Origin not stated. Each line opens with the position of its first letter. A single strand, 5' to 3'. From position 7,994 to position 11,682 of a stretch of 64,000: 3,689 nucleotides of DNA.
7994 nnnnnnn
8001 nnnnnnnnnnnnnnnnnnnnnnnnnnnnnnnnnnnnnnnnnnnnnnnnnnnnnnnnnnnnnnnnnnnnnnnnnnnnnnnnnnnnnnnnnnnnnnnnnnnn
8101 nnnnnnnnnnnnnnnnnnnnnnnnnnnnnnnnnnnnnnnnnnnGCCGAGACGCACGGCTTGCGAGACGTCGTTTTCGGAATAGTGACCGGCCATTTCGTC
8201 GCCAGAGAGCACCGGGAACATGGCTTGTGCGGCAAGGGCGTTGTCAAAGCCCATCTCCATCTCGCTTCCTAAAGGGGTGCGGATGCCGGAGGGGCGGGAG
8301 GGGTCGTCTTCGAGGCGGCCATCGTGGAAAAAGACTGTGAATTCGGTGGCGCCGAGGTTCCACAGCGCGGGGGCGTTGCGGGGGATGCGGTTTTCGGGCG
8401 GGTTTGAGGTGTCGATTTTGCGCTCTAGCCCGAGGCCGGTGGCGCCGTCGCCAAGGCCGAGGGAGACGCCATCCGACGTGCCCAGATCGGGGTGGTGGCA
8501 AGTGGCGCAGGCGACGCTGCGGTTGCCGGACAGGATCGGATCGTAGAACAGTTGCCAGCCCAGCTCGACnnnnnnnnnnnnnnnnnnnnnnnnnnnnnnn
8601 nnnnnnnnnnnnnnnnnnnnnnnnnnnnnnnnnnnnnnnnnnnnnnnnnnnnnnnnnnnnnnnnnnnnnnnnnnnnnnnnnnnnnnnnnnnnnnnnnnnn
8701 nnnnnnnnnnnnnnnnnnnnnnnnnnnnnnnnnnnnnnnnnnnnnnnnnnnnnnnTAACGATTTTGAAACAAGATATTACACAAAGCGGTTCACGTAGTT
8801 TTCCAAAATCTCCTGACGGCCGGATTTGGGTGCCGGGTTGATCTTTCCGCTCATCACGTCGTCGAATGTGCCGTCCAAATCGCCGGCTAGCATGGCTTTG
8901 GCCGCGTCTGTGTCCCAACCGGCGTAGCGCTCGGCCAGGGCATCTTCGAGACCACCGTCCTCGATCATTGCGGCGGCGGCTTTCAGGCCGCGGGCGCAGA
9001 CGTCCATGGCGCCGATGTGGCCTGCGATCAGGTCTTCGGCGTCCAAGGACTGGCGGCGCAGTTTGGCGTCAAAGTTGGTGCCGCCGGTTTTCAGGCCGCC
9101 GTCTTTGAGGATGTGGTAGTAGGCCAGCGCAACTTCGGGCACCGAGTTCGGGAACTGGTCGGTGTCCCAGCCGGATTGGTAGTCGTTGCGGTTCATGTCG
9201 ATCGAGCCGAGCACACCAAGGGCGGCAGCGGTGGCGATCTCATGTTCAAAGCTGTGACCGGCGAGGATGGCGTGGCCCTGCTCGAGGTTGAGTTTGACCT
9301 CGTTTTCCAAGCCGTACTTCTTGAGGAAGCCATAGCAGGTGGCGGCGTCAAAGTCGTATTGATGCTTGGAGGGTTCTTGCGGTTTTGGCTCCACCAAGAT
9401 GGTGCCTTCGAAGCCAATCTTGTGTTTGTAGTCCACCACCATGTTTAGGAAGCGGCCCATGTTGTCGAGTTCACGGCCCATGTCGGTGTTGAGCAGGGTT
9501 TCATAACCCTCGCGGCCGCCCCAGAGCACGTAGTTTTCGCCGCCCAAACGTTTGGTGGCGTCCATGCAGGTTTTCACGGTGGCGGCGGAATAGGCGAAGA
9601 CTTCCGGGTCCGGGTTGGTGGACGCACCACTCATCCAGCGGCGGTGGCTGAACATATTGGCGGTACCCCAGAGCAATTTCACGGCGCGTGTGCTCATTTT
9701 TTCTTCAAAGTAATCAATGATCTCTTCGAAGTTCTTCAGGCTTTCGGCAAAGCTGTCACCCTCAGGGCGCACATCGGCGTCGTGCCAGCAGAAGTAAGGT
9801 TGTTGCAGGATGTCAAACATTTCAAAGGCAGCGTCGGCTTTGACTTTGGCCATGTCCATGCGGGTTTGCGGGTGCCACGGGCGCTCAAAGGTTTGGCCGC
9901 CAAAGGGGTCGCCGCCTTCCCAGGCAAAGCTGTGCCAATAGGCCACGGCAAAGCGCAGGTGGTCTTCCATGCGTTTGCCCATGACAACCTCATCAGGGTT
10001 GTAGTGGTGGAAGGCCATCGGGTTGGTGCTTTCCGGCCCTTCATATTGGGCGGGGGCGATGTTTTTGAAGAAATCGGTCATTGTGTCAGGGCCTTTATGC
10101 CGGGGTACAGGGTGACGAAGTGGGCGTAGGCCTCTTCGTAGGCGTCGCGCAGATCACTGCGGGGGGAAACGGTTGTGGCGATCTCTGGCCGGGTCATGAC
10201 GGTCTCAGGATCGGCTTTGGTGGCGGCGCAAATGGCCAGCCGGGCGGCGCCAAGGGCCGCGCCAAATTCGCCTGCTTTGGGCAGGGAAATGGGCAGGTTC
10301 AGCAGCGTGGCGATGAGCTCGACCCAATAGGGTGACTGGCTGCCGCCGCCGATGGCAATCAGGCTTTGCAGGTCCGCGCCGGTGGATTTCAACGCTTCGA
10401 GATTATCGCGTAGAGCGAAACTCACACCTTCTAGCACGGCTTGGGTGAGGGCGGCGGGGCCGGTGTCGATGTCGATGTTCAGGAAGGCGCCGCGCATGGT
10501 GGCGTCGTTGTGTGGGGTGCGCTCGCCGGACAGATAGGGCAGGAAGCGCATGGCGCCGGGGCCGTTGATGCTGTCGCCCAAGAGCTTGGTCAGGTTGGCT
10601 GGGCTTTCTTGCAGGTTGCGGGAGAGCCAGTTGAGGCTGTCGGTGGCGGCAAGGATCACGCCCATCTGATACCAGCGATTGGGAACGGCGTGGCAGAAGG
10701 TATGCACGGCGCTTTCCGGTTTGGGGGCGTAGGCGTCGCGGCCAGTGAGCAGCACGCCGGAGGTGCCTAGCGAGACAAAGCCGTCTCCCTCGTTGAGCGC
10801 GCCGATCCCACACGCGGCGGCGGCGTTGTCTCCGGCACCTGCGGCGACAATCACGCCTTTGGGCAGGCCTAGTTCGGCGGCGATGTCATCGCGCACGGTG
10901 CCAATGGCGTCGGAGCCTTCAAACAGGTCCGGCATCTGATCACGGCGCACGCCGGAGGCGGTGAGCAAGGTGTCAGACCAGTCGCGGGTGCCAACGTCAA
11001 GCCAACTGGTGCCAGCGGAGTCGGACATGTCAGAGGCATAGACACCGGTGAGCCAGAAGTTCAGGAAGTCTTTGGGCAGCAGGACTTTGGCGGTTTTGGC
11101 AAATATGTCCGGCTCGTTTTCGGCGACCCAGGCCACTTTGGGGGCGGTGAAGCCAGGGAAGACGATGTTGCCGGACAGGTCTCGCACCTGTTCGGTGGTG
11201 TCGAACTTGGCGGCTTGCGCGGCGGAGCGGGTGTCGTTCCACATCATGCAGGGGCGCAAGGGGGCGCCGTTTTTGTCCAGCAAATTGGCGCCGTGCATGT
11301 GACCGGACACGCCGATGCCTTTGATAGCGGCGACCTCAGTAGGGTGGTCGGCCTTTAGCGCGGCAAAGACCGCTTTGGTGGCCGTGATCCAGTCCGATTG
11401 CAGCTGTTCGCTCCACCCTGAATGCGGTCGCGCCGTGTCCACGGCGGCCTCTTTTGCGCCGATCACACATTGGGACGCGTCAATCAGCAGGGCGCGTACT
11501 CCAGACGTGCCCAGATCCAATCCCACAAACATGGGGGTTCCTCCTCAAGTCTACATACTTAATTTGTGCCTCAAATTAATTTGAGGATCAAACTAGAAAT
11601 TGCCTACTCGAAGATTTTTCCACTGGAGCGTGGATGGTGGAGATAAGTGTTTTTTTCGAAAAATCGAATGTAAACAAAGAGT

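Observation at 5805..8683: Candidate undescribed system: MauG-like di-heme enzyme plus exported beta-propeller partner inside a xylose catabolic locus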

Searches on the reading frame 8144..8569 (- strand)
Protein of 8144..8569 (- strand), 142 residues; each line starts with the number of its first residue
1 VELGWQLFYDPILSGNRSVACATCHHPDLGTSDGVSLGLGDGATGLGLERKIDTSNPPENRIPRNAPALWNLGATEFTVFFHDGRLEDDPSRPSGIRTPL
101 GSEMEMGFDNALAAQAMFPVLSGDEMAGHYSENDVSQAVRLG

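Call 71: search_solved_structures(query=window:8144-8569:-, max_evalue=1, show_alignments=5)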
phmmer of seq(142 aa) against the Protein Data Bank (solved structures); distinct sequences matched with E-value up to 1: 30.
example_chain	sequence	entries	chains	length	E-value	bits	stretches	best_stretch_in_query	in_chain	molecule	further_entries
4aal_A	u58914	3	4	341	6.8e-06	29.3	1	1-42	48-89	CYTOCHROME C551 PEROXIDASE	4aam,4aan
4aao_A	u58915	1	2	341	8.1e-06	29.1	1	1-42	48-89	CYTOCHROME C551 PEROXIDASE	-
1iqc_A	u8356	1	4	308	1.7e-05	28.1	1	2-40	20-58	di-heme peroxidase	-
2c1u_A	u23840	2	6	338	2.1e-05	27.8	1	1-42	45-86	DI-HAEM CYTOCHROME C PEROXIDASE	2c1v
3hq9_A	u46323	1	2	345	2.5e-05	27.5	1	1-42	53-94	Cytochrome c551 peroxidase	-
3hq6_A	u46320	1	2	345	2.6e-05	27.4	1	1-42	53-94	Cytochrome c551 peroxidase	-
3hq8_A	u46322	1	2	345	3.1e-05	27.2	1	1-42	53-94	Cytochrome c551 peroxidase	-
6e1c_A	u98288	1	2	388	5.8e-05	26.3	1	2-45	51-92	Di-heme enzyme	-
1eb7_A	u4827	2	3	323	6.7e-05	26.1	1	2-42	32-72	CYTOCHROME C551 PEROXIDASE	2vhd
3o5c_A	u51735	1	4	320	9.5e-05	25.6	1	1-40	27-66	Cytochrome c551 peroxidase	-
4y5r_A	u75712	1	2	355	0.00011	25.5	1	3-45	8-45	Methylamine utilization protein MauG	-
9qdt_A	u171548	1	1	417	0.00011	25.4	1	1-43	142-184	Probable cytochrome c peroxidase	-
3orv_A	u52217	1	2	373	0.00013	25.2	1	3-35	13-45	Methylamine utilization protein mauG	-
3rn1_A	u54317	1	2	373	0.00013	25.1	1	3-35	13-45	Methylamine utilization protein MauG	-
3rlm_A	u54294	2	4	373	0.00013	25.1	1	3-35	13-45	Methylamine utilization protein MauG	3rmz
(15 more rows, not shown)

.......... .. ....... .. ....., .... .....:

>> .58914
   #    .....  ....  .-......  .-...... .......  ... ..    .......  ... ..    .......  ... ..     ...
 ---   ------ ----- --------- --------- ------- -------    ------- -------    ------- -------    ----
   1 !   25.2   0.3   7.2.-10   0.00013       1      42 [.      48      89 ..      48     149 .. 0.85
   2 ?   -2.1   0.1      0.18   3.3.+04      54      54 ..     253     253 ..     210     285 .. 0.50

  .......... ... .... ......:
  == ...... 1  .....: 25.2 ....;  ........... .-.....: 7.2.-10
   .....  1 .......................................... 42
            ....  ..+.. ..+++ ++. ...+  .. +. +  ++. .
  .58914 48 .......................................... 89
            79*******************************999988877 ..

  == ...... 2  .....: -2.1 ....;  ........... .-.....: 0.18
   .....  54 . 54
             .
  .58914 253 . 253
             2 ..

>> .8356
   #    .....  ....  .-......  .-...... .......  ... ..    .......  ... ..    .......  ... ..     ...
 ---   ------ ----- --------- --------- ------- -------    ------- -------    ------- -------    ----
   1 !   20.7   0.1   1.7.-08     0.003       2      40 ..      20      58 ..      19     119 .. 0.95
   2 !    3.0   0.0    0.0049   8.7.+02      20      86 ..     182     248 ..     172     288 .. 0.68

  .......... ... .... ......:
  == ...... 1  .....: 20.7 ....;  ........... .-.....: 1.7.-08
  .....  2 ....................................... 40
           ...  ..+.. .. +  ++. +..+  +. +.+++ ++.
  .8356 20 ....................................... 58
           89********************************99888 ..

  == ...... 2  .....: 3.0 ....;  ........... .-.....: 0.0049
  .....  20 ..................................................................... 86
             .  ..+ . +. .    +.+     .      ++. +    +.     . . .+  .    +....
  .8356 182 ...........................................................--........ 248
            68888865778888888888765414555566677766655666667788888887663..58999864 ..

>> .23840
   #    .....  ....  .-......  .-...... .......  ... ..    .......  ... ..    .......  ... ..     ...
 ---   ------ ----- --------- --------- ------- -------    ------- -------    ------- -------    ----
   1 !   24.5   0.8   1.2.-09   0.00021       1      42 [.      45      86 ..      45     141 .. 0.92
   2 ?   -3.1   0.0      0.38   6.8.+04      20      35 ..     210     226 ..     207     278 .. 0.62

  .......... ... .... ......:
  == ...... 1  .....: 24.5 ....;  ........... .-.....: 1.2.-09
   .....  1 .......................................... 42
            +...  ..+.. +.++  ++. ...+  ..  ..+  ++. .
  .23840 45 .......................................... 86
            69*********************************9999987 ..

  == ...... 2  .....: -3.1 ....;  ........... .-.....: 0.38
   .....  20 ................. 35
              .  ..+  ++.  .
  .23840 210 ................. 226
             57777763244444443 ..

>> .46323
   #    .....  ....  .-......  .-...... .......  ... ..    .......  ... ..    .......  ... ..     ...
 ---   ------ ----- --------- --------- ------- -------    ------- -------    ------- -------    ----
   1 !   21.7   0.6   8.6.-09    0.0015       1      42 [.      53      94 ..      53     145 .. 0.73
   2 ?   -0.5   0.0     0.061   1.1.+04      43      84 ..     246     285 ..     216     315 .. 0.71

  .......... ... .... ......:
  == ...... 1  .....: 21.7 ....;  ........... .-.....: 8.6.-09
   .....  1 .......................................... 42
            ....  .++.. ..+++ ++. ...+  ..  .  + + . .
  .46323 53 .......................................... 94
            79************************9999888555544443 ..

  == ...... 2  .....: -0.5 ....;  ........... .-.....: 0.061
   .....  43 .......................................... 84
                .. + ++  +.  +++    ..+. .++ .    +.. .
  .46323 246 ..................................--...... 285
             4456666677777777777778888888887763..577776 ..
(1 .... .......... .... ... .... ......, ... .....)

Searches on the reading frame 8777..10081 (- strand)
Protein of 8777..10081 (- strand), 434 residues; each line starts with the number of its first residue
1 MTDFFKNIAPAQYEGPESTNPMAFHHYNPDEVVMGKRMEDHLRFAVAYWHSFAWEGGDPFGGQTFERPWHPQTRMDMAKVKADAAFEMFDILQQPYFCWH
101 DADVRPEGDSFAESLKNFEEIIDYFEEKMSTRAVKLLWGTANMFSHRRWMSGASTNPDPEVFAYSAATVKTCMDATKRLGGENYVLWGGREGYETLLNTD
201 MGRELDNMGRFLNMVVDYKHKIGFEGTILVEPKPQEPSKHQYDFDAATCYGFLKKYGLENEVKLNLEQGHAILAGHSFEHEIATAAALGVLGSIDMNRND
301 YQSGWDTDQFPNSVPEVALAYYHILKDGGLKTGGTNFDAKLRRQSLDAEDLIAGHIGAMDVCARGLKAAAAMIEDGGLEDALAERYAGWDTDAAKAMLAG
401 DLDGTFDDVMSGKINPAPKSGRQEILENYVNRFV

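Call 4: search_protein_families(library=pfam, proteins=[window:8777-10081:-], max_evalue=0.01)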
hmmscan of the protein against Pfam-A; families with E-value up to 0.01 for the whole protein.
window:8777-10081:- (434 aa): 1 family
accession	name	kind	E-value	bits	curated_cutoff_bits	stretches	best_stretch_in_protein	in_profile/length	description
PF01261.30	AP_endonuc_2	-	8e-07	29.4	31.1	1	125-287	33-176/249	Xylose isomerase-like TIM barrel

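Call 5: search_protein_families(library=ncbifam, proteins=[window:8777-10081:-], max_evalue=0.01)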
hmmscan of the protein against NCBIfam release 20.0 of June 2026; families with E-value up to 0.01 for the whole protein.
window:8777-10081:- (434 aa): 5 families
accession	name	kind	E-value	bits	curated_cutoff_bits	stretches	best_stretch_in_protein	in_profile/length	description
NF003998.0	PRK05474.1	subfamily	3.6e-215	714.8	459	1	2-434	2-437/439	xylose isomerase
TIGR02630.1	xylose_isom_A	equivalog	8.8e-202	670.7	533.25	1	4-434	1-435/435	xylose isomerase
NF009115.0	PRK12465.1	subfamily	3.4e-143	477.6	888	1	3-433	11-442/445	xylose isomerase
TIGR02631.1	xylA_Arthro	equivalog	4.9e-32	111.4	447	1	43-387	8-333/382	xylose isomerase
TIGR02635.1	RhaI_grampos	equivalog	1.4e-05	24.3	531.35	1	116-302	69-245/378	L-rhamnose isomerase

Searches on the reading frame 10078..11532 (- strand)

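Call 4: search_protein_families(library=pfam, proteins=[window:10078-11532:-], max_evalue=0.01)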
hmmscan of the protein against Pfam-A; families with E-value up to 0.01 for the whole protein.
window:10078-11532:- (484 aa): 2 families
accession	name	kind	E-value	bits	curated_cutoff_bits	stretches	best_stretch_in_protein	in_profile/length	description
PF00370.27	FGGY_N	-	1.4e-63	215.2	28.8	1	1-242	1-245/245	FGGY family of carbohydrate kinases, N-terminal domain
PF02782.22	FGGY_C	-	3.7e-34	118.7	27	1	252-436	2-197/198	FGGY family of carbohydrate kinases, C-terminal domain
